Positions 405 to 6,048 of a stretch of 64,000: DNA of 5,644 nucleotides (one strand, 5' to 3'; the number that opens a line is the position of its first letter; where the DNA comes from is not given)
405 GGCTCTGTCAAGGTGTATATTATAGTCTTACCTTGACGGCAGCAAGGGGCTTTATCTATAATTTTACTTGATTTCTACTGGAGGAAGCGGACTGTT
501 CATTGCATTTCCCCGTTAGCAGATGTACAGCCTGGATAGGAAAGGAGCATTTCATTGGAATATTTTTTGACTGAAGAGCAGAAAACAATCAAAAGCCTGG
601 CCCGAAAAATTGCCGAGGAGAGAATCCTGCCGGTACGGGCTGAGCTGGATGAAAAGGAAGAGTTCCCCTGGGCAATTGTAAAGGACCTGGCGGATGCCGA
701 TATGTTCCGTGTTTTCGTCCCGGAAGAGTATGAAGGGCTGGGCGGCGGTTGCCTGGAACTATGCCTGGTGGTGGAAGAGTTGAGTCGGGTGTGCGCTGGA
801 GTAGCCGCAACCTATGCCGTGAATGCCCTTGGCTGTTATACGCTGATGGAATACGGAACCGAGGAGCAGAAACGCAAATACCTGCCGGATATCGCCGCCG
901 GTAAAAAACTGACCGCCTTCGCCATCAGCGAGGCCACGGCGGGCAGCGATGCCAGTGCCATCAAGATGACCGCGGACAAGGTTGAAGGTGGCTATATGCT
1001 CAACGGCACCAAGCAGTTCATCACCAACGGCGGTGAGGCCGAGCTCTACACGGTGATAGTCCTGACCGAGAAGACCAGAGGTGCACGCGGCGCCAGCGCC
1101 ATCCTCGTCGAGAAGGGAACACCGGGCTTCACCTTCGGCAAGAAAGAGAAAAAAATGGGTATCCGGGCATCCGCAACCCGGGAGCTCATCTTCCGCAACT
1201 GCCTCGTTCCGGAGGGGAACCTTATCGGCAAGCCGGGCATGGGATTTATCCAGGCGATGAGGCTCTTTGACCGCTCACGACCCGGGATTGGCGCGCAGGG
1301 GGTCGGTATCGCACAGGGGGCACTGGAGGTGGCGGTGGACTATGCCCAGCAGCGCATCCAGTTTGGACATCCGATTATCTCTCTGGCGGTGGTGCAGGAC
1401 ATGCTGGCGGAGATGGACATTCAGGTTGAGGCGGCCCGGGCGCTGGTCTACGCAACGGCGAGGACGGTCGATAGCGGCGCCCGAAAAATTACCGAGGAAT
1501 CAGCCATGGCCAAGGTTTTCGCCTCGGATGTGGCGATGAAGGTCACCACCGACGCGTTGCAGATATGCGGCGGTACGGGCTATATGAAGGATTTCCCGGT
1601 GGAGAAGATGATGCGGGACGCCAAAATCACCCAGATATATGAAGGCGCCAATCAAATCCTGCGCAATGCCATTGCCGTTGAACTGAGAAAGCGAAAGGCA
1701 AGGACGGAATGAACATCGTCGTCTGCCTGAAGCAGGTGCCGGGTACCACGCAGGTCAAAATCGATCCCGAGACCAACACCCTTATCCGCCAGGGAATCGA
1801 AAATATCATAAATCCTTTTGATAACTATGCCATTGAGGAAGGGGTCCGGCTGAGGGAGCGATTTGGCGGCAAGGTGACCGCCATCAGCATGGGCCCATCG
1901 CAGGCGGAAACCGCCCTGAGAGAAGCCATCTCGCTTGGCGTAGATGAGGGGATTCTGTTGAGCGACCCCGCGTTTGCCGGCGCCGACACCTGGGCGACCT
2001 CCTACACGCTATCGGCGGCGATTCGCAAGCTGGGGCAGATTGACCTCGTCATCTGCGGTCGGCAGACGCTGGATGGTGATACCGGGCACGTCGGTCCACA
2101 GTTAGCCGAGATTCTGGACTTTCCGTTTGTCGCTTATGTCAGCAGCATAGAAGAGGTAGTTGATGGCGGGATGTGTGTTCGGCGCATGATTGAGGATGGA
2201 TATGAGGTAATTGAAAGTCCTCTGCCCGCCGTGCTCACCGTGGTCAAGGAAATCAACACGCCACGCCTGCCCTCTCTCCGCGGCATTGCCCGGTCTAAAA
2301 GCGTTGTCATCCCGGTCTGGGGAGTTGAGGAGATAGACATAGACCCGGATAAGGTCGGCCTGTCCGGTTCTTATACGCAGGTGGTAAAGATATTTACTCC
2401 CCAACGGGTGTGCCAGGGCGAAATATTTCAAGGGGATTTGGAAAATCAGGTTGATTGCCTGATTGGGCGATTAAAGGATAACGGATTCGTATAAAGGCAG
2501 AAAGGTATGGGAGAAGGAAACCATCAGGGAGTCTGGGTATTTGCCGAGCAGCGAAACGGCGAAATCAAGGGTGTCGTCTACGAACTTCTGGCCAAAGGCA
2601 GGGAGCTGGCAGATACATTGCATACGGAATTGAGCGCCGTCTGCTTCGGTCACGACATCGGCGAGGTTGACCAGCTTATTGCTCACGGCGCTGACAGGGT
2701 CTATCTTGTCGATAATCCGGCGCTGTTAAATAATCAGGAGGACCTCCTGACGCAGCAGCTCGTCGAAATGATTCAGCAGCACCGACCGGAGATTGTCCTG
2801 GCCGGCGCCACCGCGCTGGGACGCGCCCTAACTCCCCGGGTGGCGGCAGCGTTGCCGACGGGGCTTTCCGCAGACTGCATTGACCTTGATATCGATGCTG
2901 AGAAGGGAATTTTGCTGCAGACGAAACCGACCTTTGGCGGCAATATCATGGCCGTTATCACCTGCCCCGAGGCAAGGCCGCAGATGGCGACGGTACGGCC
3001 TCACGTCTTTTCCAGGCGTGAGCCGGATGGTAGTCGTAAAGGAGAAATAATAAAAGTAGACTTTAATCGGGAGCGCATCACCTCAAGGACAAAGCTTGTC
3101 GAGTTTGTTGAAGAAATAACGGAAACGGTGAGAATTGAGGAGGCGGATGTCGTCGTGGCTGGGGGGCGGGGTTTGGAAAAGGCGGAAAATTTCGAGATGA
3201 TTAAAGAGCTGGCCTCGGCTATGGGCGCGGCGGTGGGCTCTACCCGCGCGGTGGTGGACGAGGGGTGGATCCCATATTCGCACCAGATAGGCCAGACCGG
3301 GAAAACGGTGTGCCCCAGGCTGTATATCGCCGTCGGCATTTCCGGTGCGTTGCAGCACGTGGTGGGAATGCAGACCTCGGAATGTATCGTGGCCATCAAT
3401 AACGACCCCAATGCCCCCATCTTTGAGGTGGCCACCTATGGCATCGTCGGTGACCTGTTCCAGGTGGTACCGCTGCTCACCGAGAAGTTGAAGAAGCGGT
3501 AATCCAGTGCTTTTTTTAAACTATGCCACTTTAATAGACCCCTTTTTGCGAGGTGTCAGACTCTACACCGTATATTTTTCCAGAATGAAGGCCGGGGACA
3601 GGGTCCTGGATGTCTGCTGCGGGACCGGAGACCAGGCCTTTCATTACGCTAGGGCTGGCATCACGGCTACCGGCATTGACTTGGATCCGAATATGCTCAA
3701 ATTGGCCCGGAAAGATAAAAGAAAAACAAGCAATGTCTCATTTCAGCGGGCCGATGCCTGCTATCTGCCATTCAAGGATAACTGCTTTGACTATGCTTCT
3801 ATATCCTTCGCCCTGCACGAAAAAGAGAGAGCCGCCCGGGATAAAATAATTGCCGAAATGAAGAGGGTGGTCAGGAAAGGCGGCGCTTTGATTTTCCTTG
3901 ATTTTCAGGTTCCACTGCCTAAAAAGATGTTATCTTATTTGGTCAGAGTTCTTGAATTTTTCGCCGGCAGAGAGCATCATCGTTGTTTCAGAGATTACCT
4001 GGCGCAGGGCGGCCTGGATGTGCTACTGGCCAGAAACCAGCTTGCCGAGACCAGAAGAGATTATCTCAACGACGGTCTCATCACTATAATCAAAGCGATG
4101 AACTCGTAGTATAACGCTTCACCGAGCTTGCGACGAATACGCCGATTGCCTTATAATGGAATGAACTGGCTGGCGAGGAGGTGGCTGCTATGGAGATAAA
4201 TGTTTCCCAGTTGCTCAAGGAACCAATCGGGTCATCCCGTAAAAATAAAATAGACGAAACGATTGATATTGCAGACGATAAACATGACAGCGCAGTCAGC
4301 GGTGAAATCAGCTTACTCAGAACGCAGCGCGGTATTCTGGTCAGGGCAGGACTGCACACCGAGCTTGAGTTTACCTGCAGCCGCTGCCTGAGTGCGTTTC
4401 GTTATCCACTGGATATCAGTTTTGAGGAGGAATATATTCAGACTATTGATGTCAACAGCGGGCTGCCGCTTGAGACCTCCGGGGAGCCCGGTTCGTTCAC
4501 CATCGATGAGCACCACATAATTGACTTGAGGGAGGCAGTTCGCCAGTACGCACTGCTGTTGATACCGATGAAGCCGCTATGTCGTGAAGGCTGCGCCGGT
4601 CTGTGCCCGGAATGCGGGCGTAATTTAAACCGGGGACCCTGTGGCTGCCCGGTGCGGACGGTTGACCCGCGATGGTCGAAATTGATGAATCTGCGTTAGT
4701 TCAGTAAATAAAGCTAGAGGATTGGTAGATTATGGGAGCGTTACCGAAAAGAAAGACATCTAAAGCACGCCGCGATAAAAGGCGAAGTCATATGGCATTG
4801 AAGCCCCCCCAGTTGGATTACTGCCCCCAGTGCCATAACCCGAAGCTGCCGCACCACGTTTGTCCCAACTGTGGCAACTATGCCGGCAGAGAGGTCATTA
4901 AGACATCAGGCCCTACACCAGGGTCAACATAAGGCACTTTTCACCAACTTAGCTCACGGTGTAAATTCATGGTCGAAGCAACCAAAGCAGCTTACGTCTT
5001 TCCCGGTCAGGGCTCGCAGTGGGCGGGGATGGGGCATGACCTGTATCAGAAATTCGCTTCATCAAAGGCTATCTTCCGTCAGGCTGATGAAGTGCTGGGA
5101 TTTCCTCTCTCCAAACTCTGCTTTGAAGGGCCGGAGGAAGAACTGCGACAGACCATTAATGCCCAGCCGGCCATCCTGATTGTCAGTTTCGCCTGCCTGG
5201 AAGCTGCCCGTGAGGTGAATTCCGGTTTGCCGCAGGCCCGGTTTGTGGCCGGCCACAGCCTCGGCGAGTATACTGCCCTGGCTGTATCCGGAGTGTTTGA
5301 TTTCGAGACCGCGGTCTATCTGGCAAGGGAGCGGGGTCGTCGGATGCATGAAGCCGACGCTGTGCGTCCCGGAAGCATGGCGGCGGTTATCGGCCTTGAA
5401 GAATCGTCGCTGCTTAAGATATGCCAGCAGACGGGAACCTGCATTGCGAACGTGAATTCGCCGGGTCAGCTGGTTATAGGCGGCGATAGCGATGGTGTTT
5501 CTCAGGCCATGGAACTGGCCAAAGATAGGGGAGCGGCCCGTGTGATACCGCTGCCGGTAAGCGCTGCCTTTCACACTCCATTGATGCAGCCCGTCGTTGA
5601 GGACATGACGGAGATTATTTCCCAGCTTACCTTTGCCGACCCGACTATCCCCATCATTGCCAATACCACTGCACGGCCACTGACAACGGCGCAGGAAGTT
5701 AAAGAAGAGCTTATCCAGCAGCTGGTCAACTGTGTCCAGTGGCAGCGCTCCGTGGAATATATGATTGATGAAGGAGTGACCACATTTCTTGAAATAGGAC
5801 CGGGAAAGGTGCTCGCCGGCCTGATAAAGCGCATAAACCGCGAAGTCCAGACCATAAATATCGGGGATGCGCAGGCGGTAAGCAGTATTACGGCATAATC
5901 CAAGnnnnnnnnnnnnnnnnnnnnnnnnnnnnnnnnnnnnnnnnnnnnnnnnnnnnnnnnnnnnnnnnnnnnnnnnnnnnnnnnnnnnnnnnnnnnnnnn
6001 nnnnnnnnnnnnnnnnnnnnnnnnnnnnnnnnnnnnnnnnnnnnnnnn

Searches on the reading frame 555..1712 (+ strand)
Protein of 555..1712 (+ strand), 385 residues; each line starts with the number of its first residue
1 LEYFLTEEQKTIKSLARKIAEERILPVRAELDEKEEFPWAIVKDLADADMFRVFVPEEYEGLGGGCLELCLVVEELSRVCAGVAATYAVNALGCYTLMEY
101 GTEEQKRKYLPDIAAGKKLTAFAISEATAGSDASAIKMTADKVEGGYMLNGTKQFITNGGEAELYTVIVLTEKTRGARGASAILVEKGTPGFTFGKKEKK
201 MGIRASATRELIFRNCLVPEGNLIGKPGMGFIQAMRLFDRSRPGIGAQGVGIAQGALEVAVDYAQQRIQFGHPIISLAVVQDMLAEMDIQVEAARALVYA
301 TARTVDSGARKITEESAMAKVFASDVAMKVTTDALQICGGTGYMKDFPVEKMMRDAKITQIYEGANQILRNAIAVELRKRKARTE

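Call 77: search_protein_families(library=pfam, proteins=[window:555-1712:+], max_evalue=0.00001)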
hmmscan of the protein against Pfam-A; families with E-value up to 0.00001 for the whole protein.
window:555-1712:+ (385 aa): 5 families
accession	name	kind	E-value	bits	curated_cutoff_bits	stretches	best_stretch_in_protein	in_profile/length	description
PF00441.29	Acyl-CoA_dh_1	-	3.6e-46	157.5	22.4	1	228-374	1-146/150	Acyl-CoA dehydrogenase, C-terminal domain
PF02771.21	Acyl-CoA_dh_N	-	2e-35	122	22.9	1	6-117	1-113/113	Acyl-CoA dehydrogenase, N-terminal domain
PF02770.24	Acyl-CoA_dh_M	-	2.2e-25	89.1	33.3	1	121-216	1-97/97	Acyl-CoA dehydrogenase, middle domain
PF08028.16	Acyl-CoA_dh_2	-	3.1e-23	83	22.7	1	244-366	2-133/134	Acyl-CoA dehydrogenase, C-terminal domain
PF22924.1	ACOX_C_alpha1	-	3.6e-08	33.8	27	1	262-373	50-164/169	Acyl-CoA oxidase, C-alpha1 domain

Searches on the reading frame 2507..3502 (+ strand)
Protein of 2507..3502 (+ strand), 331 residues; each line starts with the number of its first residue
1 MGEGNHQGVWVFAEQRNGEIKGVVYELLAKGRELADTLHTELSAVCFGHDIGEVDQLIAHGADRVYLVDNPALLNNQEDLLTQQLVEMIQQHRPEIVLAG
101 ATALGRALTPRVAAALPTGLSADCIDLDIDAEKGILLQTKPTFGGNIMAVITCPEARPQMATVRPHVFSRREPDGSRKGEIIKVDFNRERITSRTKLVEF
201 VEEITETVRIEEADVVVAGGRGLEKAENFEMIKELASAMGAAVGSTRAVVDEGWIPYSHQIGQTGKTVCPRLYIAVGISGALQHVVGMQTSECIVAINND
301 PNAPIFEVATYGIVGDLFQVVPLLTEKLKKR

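Call 77: search_protein_families(library=pfam, proteins=[window:2507-3502:+], max_evalue=0.00001)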
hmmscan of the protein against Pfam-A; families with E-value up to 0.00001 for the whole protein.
window:2507-3502:+ (331 aa): 2 families
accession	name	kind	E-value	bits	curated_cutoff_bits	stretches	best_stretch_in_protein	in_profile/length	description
PF01012.27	ETF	-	2.7e-46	158.1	26.7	1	9-186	1-178/181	Electron transfer flavoprotein domain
PF00766.25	ETF_alpha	-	6.2e-37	125.9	27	1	210-289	2-81/81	Electron transfer flavoprotein FAD-binding domain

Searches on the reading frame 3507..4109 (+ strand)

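Call 77: search_protein_families(library=pfam, proteins=[window:3507-4109:+], max_evalue=0.00001)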
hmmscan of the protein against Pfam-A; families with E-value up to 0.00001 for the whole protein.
window:3507-4109:+ (200 aa): 7 families
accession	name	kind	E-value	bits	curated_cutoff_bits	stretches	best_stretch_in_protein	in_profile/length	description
PF13649.12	Methyltransf_25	-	7e-23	81.6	27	1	33-126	1-97/97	Methyltransferase domain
PF08241.18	Methyltransf_11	-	3.1e-22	79.4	21.2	1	34-130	1-95/95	Methyltransferase domain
PF01209.24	Ubie_methyltran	-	3.8e-20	72.7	20.1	1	22-136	40-157/233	ubiE/COQ5 methyltransferase family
PF13847.12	Methyltransf_31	-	1.7e-18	67.1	27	1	28-141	2-122/145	Methyltransferase domain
PF08242.18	Methyltransf_12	-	1.7e-10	41.9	30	1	34-128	1-98/98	Methyltransferase domain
PF13489.12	Methyltransf_23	-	9.5e-09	35.6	27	1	25-142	18-128/164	Methyltransferase domain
PF07021.18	MetW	-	4.7e-08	33.3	21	1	27-124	11-104/193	Methionine biosynthesis protein MetW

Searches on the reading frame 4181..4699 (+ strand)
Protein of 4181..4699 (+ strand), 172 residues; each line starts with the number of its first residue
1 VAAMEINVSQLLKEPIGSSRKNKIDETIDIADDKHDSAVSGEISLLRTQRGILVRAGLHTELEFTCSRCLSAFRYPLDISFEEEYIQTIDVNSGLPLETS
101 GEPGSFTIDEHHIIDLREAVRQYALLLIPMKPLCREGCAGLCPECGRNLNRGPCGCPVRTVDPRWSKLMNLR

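Call 77: search_protein_families(library=pfam, proteins=[window:4181-4699:+], max_evalue=0.00001)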
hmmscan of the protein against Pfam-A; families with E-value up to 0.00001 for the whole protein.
window:4181-4699:+ (172 aa): 1 family
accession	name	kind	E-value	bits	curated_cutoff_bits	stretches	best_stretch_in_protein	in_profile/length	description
PF02620.22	YceD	-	2.5e-29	102.2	33.2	1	56-171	3-118/119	Large ribosomal RNA subunit accumulation protein YceD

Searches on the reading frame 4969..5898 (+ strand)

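Call 77: search_protein_families(library=pfam, proteins=[window:4969-5898:+], max_evalue=0.00001)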
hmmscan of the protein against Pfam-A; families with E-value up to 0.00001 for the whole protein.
window:4969-5898:+ (309 aa): 1 family
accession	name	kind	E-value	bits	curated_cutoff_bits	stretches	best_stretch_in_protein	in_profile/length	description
PF00698.26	Acyl_transf_1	-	1.2e-42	146.9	32.7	1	9-294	2-283/319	Acyl transferase domain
